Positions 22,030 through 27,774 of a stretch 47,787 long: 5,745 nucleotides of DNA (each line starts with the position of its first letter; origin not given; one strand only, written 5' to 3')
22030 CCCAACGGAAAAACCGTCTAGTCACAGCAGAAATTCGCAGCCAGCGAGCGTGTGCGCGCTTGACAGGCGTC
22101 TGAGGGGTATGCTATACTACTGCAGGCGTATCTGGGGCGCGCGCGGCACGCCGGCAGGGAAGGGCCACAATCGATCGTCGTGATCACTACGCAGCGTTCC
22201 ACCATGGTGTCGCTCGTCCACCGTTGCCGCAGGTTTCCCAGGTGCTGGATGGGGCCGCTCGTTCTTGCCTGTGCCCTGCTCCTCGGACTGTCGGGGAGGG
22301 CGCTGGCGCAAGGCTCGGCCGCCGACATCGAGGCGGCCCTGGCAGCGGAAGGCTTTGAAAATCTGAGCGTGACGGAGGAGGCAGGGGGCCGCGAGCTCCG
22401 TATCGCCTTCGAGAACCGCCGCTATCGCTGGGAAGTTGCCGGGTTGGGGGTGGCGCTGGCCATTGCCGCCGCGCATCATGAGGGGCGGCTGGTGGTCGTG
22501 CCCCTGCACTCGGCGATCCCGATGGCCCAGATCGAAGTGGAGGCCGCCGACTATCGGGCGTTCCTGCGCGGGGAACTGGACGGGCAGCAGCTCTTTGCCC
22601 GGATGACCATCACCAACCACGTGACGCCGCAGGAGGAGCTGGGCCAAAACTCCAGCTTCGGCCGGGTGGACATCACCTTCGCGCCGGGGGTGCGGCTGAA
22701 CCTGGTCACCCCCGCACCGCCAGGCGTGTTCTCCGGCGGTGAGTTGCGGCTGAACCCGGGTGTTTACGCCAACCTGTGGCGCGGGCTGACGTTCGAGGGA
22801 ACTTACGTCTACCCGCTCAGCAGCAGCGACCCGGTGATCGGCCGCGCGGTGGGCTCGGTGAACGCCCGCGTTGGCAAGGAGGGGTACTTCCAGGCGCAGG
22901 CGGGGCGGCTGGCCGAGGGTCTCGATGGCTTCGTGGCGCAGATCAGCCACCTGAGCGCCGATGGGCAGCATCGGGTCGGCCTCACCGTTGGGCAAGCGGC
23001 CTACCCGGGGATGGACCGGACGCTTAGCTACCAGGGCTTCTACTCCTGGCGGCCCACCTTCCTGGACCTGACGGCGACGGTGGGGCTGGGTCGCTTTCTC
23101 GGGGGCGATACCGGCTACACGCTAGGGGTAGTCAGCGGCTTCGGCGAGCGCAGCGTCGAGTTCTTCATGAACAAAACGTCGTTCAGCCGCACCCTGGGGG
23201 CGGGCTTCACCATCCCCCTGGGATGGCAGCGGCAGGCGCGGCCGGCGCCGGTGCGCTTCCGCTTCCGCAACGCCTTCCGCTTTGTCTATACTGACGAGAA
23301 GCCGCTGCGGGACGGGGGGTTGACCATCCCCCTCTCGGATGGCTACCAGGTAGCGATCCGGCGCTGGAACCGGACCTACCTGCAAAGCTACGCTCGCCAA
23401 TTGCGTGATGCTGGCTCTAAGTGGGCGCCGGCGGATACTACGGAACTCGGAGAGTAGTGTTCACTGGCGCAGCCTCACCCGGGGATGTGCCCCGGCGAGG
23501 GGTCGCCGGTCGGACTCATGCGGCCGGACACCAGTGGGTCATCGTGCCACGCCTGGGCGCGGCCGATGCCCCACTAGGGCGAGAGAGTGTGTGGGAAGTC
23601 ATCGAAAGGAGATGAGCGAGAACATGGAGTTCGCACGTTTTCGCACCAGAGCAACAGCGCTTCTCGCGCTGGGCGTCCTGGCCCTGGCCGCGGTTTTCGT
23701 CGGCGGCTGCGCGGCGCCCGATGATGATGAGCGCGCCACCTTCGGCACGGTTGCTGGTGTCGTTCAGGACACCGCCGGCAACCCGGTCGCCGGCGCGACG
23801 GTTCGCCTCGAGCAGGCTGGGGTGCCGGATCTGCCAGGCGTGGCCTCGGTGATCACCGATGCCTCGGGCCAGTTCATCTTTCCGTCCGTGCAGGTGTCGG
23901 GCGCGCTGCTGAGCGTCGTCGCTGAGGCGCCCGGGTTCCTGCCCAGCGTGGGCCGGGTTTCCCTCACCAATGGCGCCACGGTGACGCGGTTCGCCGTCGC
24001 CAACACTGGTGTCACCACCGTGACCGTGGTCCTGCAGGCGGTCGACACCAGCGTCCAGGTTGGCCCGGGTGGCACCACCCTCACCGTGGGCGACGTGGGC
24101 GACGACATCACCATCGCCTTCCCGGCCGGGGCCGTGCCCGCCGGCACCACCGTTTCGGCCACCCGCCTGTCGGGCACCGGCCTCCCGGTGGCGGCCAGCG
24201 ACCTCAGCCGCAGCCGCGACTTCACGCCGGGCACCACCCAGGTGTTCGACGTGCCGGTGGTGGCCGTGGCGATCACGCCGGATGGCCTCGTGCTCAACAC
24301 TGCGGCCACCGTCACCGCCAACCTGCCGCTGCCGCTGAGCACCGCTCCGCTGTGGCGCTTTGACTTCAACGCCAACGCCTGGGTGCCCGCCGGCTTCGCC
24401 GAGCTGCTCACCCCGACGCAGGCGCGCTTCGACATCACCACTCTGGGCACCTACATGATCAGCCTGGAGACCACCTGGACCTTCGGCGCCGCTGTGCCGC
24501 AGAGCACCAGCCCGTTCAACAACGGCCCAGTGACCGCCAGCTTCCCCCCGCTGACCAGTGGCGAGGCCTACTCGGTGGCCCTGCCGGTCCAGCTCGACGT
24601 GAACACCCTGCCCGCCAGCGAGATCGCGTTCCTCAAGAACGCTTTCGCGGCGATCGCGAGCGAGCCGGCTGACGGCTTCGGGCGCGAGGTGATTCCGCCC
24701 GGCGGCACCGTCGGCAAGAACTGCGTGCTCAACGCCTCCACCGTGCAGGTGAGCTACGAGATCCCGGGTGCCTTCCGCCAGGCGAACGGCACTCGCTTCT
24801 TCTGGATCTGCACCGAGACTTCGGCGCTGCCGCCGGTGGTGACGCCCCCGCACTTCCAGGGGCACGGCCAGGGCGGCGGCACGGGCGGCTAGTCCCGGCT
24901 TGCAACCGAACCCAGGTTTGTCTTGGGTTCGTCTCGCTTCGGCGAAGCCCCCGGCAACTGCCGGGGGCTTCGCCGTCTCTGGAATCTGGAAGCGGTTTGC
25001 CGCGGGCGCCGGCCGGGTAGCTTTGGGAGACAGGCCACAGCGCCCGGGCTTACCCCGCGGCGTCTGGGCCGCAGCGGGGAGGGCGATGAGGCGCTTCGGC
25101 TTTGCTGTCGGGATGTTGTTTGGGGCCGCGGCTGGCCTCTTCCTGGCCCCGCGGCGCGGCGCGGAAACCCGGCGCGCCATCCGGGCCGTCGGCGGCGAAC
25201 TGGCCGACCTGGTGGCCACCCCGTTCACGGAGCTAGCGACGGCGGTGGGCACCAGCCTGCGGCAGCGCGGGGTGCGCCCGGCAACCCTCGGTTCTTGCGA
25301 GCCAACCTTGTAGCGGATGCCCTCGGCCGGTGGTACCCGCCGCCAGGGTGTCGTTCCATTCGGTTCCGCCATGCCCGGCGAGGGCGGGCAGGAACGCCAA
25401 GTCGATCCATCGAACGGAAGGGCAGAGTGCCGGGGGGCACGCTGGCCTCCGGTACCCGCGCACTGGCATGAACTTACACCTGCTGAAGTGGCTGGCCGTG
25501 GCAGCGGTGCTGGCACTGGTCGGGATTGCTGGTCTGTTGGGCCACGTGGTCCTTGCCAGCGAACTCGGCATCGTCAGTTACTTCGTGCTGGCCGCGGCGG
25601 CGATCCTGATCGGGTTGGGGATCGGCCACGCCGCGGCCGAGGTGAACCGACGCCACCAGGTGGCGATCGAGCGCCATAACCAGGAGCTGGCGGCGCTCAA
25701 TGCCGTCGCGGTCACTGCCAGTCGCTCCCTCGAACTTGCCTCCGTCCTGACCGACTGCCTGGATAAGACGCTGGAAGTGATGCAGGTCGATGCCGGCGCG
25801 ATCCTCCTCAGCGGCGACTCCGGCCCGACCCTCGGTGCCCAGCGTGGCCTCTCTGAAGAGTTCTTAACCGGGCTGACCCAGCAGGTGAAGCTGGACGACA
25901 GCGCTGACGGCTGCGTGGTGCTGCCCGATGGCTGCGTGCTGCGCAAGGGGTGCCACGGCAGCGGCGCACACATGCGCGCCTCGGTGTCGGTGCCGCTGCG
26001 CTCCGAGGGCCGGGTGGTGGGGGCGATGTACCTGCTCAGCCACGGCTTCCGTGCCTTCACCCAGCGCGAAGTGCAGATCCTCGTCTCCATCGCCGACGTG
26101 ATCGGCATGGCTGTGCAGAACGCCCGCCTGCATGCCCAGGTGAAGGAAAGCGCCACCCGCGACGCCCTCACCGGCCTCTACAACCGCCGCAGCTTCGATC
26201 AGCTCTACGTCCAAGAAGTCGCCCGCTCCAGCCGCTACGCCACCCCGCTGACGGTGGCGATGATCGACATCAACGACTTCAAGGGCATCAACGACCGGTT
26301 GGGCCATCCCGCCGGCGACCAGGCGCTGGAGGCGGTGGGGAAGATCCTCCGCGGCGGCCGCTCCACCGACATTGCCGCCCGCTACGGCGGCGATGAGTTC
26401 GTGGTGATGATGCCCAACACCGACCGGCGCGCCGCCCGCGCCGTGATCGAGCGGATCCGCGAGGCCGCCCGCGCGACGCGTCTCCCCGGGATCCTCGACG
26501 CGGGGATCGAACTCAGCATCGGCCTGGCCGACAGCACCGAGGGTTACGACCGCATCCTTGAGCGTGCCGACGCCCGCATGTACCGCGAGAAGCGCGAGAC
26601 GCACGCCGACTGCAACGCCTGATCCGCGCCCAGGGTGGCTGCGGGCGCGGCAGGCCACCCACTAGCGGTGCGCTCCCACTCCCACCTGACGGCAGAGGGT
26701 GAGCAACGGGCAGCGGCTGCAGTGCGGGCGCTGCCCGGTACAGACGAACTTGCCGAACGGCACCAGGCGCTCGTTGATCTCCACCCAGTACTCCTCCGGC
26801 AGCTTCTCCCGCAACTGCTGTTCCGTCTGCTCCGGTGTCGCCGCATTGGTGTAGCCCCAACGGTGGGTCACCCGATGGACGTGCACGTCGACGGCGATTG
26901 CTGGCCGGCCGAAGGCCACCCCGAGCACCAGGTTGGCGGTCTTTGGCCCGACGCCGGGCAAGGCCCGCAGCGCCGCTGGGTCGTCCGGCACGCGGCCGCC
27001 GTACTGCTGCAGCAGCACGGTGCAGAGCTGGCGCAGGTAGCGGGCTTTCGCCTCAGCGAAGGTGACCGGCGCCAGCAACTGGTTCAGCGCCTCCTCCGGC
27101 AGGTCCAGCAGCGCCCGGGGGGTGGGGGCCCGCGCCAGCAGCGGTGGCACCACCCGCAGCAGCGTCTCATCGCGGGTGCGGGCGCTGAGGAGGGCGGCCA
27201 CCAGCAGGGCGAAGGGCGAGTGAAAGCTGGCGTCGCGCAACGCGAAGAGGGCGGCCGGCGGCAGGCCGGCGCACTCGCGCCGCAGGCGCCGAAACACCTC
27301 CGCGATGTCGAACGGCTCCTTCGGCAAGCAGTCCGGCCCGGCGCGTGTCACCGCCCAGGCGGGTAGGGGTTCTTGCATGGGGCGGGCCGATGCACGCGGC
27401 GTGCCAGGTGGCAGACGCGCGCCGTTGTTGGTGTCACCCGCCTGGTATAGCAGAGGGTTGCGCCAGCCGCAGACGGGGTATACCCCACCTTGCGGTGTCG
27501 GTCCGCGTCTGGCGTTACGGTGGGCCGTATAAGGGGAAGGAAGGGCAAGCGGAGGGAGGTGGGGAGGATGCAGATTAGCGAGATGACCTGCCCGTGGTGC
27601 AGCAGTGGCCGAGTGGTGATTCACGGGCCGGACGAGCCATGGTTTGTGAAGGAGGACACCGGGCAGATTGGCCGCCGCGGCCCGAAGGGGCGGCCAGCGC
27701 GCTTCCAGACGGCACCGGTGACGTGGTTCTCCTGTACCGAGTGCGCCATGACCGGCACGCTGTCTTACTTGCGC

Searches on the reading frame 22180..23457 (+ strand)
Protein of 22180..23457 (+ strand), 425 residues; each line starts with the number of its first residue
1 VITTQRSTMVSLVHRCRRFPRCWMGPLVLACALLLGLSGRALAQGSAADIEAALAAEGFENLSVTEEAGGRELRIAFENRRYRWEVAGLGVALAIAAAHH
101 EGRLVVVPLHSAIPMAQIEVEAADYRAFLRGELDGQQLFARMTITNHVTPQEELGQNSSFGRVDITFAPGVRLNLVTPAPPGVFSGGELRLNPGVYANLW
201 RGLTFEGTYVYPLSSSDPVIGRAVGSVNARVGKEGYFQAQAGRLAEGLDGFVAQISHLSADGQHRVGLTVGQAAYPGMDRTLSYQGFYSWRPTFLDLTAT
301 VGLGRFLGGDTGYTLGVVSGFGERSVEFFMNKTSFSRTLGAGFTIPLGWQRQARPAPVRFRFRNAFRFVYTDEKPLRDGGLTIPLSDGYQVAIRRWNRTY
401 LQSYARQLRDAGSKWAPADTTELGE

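Call 66: search_protein_families(library=pfam, proteins=[window:22180-23457:+], max_evalue=0.0001)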
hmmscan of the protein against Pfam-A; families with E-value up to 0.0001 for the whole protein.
window:22180-23457:+ (425 aa): 1 family
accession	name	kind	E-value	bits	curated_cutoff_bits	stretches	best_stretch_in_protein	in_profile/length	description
PF06082.17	YjbH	-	3e-07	30.1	24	0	48-209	274-439/658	Exopolysaccharide biosynthesis protein YbjH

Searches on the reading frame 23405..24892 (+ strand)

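Call 66: search_protein_families(library=pfam, proteins=[window:23405-24892:+], max_evalue=0.0001)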
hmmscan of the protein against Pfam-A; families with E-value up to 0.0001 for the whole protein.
window:23405-24892:+ (495 aa): 1 family
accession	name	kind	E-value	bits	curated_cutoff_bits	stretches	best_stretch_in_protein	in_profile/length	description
PF13620.12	CarboxypepD_reg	-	1.8e-10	41.4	32.3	1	115-194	1-76/82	Carboxypeptidase regulatory-like domain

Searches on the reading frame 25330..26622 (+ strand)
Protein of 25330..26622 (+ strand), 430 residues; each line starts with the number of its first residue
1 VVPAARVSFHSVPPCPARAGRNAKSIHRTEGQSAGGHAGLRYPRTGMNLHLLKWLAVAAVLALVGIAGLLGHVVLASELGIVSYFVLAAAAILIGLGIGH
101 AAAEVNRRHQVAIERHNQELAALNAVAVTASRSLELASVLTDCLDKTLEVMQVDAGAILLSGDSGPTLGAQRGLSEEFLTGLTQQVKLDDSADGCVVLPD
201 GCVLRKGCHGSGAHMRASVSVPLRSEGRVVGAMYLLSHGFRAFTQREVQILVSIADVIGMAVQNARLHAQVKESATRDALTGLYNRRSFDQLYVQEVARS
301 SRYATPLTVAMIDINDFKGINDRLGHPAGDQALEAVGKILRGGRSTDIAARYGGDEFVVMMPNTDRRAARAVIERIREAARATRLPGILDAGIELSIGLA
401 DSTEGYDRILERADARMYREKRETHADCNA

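Call 18: search_protein_families(library=pfam, proteins=[window:25330-26622:+], max_evalue=0.001)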
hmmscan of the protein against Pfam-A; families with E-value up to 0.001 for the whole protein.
window:25330-26622:+ (430 aa): 5 families
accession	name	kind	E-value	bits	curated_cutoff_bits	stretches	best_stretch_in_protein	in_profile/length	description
PF00990.26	GGDEF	-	1e-35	123.4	23.8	1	275-423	1-157/161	Diguanylate cyclase, GGDEF domain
PF01590.32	GAF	-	1e-10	42.7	22.4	1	136-262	2-133/133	GAF domain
PF13185.12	GAF_2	-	1.1e-10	42.3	28.6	1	135-263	3-136/136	GAF domain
PF13492.12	GAF_3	-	5.5e-06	27.3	27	1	211-264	76-129/129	GAF domain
PF17853.6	GGDEF_2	-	0.00028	21.6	24.5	1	306-407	22-101/116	GGDEF-like domain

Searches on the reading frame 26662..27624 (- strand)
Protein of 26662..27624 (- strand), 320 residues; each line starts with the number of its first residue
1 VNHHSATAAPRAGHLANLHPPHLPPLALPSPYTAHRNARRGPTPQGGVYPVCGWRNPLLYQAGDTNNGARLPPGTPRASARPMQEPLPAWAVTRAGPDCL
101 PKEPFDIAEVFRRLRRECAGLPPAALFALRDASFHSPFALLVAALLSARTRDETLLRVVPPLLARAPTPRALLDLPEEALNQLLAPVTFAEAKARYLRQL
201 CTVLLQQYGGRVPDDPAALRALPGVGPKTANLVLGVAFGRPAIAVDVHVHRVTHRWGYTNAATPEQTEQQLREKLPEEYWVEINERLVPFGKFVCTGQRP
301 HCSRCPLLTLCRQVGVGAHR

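Call 18: search_protein_families(library=pfam, proteins=[window:26662-27624:-], max_evalue=0.001)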
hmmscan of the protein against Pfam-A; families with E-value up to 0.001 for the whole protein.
window:26662-27624:- (320 aa): 3 families
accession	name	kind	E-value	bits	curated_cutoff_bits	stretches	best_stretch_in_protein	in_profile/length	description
PF00730.31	HhH-GPD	-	2.6e-22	79.6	26.2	1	142-276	1-107/108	HhH-GPD superfamily base excision DNA repair protein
PF00633.29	HHH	-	4.8e-07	29.8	24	1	208-234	2-28/30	Helix-hairpin-helix motif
PF21176.3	RecR_HhH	-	0.00086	19.5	27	0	218-230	7-19/45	RecR, helix-hairpin-helix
